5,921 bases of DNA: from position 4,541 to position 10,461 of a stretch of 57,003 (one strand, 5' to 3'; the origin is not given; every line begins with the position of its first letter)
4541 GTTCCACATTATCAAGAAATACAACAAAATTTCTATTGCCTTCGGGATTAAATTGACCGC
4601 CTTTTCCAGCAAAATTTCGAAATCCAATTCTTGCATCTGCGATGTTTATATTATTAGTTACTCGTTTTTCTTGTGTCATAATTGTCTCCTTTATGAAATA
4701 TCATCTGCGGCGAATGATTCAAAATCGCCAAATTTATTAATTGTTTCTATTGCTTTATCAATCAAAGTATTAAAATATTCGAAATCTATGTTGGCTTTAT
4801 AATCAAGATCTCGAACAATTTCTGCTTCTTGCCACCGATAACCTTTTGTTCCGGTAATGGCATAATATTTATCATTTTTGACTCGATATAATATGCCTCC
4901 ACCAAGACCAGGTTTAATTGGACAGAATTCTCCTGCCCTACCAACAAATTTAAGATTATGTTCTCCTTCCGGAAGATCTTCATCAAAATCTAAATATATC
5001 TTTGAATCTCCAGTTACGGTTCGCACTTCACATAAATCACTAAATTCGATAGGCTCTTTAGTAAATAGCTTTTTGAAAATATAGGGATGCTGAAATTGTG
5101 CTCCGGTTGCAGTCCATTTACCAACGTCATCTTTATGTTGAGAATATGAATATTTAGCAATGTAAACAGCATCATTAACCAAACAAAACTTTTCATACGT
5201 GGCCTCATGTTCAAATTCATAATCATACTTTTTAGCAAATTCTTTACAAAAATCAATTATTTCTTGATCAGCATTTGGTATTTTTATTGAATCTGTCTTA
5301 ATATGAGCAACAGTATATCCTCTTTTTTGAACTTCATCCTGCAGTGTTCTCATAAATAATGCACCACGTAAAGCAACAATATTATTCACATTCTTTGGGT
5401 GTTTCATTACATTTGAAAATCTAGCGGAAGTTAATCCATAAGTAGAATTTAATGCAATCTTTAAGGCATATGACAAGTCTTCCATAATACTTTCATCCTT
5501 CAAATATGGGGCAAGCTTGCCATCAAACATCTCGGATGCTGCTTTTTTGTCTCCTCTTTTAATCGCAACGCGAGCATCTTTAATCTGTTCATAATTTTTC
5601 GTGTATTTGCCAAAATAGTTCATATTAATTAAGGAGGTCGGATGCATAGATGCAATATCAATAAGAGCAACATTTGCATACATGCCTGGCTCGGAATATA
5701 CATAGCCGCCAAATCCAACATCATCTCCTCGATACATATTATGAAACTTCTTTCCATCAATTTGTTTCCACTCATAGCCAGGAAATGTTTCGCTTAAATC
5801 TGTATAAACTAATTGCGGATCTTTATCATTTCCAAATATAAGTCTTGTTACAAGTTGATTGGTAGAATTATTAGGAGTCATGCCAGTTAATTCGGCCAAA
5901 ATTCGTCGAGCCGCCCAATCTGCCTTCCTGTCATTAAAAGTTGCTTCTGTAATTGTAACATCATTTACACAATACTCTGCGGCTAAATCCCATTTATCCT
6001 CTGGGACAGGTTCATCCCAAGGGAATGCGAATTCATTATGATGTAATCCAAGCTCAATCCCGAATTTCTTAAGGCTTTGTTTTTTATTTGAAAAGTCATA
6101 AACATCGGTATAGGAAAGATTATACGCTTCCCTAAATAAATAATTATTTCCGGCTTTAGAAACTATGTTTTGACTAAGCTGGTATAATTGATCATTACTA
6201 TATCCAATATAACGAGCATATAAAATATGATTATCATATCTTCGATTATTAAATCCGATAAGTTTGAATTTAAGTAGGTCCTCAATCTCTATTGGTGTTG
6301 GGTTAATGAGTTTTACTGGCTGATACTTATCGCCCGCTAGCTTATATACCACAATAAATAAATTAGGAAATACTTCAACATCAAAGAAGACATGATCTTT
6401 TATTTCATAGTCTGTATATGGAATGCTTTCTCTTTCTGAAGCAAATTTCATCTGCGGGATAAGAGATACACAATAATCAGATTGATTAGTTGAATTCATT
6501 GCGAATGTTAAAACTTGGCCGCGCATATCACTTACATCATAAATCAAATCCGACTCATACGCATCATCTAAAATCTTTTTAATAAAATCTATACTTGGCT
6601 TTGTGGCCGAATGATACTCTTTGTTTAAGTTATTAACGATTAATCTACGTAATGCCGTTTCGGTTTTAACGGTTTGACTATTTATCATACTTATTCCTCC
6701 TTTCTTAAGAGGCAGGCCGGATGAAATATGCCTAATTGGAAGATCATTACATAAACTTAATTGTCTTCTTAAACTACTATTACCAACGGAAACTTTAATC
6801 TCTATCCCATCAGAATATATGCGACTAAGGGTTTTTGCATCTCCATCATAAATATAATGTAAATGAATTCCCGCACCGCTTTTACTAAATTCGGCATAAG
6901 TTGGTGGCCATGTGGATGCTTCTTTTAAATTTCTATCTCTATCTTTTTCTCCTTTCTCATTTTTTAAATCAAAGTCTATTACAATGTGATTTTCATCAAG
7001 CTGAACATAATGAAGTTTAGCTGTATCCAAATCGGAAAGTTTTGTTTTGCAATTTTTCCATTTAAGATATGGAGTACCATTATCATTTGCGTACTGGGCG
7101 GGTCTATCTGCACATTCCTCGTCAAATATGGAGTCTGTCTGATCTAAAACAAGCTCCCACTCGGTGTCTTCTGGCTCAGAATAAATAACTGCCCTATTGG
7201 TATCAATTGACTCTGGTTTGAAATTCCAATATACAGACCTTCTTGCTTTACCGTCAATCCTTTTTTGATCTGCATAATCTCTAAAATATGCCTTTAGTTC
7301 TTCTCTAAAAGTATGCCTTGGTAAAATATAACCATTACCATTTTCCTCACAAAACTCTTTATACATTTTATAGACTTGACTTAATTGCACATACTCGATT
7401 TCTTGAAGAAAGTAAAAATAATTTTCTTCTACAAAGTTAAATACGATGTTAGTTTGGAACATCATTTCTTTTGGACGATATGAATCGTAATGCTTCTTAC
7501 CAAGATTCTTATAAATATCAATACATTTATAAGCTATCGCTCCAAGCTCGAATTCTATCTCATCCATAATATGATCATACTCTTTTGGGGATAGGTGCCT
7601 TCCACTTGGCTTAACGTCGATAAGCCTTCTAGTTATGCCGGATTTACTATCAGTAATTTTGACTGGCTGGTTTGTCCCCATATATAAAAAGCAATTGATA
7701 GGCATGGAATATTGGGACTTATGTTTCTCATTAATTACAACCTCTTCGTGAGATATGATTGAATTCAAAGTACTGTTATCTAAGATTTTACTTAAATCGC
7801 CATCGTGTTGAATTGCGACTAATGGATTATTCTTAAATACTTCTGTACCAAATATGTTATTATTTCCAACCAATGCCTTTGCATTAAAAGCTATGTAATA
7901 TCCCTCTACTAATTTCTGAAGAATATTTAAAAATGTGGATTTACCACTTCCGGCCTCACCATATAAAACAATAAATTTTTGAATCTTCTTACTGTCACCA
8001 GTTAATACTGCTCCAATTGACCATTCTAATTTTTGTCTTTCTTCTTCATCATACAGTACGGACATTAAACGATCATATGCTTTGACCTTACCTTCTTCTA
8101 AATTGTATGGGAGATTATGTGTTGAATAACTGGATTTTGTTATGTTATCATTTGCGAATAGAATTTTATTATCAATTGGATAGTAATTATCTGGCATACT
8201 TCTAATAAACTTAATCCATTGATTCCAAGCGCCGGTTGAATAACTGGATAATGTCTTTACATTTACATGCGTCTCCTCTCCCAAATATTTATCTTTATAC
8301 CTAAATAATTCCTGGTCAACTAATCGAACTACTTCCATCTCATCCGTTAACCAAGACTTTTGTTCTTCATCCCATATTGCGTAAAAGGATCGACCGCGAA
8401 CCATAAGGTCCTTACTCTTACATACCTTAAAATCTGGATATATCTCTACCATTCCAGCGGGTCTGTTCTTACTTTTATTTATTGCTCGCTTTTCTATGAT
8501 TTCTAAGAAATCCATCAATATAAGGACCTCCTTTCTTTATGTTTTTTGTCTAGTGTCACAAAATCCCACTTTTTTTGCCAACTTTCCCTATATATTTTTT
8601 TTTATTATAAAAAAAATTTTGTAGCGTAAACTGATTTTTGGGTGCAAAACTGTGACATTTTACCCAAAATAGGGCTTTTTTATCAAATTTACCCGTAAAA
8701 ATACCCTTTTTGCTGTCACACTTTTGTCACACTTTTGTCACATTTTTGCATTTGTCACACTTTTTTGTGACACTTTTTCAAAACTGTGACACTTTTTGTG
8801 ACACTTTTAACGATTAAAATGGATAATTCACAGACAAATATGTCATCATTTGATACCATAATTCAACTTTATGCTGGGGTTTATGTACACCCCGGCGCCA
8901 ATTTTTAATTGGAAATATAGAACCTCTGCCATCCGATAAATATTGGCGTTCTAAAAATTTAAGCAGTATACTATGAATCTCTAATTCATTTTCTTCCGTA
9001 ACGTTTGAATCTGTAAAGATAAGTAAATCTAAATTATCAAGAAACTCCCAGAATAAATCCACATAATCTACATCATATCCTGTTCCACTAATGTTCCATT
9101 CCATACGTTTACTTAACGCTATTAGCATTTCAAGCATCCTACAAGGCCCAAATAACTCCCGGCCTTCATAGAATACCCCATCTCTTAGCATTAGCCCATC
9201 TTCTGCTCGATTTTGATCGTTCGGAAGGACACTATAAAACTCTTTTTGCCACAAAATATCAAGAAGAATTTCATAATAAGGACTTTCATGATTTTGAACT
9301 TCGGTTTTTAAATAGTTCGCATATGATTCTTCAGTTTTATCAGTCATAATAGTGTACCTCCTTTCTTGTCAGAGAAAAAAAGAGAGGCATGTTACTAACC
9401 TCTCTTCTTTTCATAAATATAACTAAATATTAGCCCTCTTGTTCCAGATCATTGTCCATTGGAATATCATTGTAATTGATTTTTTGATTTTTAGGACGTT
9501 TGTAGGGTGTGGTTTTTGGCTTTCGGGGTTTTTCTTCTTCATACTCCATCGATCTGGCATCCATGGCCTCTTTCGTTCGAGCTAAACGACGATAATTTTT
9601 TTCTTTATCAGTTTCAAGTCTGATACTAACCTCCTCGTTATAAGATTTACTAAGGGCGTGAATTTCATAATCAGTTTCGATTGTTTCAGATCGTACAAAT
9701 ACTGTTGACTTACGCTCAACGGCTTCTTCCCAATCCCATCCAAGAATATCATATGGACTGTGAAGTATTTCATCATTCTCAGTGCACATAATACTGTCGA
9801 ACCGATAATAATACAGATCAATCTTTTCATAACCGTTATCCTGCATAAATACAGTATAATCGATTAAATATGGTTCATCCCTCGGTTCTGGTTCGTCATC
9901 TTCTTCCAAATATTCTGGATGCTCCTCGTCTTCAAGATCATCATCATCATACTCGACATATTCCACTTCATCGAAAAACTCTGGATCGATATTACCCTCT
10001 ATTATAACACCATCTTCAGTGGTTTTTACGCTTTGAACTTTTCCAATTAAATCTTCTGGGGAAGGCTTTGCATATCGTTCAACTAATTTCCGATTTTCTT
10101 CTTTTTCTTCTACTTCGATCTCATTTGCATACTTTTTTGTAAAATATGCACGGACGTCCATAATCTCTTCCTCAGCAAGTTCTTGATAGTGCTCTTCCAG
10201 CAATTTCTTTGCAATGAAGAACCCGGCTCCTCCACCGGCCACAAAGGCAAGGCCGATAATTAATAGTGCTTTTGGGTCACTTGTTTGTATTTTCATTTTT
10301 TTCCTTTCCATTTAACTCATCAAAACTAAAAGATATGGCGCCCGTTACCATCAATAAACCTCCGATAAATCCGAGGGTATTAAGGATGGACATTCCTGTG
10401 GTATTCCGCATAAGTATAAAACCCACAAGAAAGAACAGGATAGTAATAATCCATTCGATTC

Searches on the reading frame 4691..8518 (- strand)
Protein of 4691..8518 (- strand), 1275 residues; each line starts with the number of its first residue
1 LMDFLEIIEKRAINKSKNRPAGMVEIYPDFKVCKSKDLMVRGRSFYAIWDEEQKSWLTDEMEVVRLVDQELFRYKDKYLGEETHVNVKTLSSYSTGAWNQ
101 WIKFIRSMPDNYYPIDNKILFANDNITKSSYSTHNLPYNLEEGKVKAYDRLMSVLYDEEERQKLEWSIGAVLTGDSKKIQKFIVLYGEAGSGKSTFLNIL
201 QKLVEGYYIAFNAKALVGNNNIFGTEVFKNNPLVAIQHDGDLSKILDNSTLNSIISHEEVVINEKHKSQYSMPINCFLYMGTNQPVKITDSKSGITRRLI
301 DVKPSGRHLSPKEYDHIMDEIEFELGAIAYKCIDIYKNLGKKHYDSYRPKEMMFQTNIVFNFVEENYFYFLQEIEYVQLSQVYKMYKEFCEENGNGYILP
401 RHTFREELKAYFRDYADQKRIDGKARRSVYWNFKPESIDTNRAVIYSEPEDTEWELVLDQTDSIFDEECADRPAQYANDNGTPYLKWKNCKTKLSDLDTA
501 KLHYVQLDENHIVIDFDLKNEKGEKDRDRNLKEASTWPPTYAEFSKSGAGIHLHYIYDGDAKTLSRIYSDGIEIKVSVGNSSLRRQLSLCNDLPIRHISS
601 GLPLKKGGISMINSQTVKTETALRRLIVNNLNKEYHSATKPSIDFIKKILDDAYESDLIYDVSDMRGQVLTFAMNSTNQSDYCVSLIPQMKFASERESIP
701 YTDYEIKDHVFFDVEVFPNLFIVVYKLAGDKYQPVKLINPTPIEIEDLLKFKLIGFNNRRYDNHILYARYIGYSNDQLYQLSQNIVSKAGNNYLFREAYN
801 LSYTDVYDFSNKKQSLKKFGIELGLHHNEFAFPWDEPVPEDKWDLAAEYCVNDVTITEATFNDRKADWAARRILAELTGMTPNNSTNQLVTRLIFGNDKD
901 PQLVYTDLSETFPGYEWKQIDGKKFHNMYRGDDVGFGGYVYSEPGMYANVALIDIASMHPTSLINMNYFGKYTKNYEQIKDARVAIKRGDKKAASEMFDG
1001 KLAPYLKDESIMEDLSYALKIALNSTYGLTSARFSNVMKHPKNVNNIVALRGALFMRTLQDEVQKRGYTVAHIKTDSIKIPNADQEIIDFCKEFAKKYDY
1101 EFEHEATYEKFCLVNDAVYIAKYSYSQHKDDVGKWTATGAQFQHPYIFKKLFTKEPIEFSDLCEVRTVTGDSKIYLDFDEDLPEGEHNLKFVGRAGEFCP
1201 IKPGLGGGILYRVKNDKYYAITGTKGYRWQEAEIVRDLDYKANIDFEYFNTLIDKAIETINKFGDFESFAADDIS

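Call 16: search_protein_families(library=pfam, proteins=[window:4691-8518:-], max_evalue=0.001)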
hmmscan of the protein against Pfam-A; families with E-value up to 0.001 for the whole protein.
window:4691-8518:- (1275 aa): 2 families
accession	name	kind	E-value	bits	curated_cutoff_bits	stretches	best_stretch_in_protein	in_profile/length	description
PF19263.5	DUF5906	-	8.6e-14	52.6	27.6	1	185-298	1-114/114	Family of unknown function (DUF5906)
PF03288.22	Pox_D5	-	3e-05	24.8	21.4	1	359-414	6-59/86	Poxvirus D5 protein-like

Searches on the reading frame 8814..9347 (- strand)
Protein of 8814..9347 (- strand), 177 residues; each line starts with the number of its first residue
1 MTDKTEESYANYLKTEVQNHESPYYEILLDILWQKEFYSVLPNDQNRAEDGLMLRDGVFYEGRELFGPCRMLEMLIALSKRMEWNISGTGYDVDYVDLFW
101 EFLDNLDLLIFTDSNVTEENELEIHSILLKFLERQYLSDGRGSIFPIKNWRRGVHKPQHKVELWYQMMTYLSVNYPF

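Call 44: search_protein_families(library=phrogs, proteins=[window:8814-9347:-])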
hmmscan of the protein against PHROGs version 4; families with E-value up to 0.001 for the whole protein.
window:8814-9347:- (177 aa): 1 family
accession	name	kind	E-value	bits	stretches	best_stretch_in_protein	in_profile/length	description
phrog_4678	-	unknown function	2.5e-33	116.4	1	3-172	4-175/181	-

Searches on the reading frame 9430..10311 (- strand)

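Call 16: search_protein_families(library=pfam, proteins=[window:9430-10311:-], max_evalue=0.001)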
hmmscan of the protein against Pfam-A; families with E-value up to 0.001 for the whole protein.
window:9430-10311:- (293 aa): 0 families

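Call 44: search_protein_families(library=phrogs, proteins=[window:9430-10311:-])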
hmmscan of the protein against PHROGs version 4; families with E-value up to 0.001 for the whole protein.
window:9430-10311:- (293 aa): 1 family
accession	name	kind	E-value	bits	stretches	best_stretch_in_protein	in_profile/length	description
phrog_4695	-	unknown function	1.4e-24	88.4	1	21-229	9-225/233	-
